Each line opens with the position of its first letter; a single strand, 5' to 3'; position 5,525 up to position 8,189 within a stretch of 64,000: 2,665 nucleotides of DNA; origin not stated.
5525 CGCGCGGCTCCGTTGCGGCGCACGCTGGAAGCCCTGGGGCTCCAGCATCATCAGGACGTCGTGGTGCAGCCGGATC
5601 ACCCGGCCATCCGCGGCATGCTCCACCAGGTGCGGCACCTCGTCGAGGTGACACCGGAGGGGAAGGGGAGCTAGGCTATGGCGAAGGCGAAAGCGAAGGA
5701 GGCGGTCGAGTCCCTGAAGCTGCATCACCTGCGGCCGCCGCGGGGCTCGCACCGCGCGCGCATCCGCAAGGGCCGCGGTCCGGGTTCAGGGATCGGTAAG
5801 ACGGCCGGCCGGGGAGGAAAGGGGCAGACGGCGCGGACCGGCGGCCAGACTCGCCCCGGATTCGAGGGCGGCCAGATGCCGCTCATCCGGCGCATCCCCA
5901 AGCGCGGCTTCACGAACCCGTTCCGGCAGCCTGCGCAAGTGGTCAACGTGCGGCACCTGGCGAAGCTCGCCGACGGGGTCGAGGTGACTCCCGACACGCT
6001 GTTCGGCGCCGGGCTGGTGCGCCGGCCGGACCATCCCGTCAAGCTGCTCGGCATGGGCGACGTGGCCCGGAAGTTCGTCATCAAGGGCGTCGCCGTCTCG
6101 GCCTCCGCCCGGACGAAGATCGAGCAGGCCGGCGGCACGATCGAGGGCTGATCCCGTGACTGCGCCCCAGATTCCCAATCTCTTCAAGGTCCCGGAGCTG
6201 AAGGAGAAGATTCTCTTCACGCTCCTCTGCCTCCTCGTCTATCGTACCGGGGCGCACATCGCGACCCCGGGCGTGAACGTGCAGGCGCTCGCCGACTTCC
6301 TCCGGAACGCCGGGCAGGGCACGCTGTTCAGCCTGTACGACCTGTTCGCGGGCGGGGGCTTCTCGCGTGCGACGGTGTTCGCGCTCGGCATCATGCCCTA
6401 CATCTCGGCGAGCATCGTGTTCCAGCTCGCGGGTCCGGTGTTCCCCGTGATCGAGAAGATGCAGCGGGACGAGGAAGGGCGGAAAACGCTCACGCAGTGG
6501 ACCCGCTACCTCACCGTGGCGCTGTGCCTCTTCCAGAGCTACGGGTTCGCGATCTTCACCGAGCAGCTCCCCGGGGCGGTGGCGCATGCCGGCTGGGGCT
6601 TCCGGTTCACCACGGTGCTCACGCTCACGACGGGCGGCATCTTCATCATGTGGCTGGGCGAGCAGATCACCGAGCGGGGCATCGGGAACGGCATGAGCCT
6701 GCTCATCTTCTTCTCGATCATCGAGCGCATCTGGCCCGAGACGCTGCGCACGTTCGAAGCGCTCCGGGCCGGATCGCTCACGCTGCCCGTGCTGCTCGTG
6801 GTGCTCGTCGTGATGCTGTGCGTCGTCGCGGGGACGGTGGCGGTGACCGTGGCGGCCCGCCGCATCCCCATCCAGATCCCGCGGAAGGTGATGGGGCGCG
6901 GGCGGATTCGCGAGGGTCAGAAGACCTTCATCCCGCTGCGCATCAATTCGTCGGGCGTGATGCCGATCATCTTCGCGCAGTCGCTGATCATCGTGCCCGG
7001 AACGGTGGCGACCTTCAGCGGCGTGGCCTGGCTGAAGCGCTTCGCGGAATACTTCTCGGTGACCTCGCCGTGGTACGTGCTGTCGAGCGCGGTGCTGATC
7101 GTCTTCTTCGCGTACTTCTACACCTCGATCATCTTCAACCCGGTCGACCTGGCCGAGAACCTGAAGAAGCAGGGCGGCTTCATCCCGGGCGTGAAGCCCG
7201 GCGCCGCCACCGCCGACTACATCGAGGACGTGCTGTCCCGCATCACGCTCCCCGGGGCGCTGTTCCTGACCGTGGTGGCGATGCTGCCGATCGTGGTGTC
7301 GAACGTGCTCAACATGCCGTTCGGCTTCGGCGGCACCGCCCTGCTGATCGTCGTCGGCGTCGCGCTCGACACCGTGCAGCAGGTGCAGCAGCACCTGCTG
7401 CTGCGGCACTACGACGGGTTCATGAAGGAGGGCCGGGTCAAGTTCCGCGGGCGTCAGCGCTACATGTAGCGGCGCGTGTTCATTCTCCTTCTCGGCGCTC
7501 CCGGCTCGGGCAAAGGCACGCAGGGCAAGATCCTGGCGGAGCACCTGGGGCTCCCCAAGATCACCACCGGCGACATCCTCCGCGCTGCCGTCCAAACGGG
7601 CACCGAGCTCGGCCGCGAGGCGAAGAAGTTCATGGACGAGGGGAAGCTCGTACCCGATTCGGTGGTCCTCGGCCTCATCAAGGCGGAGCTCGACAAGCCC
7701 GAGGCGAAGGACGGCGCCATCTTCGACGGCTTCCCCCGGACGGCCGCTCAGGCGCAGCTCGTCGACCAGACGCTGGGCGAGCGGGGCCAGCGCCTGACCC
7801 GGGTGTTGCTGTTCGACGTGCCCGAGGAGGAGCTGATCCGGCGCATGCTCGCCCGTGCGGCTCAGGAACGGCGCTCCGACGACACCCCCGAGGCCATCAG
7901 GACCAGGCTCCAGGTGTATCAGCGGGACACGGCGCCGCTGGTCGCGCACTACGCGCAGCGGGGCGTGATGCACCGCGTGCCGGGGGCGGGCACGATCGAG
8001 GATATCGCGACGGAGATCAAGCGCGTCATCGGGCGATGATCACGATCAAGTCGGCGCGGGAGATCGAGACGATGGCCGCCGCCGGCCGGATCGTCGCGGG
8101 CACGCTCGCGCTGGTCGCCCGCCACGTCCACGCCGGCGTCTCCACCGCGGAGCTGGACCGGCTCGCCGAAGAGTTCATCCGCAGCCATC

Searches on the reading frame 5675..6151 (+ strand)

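Call 81: search_protein_families(library=pfam, proteins=[window:5675-6151:+], max_evalue=0.001)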
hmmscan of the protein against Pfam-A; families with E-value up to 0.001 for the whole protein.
window:5675-6151:+ (158 aa): 1 family
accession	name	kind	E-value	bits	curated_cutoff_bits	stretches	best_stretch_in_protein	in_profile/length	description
PF00828.25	Ribosomal_L27A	-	7.4e-15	55.6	21.5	1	89-157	1-72/72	Ribosomal proteins 50S-L15, 50S-L18e, 60S-L27A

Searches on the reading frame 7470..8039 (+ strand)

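Call 81: search_protein_families(library=pfam, proteins=[window:7470-8039:+], max_evalue=0.001)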
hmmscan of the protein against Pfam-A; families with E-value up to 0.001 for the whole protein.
window:7470-8039:+ (189 aa): 4 families
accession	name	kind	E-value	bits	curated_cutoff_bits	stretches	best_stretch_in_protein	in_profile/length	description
PF00406.28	ADK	-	8.3e-50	169.3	26.8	1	7-165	1-150/151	Adenylate kinase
PF13207.12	AAA_17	-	5e-30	105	27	1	8-144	1-136/136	AAA domain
PF13238.12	AAA_18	-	1.5e-08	35.6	29.4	1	5-137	1-119/128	AAA domain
PF13671.12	AAA_33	-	2.8e-07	31.4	27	1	5-147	2-137/143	AAA domain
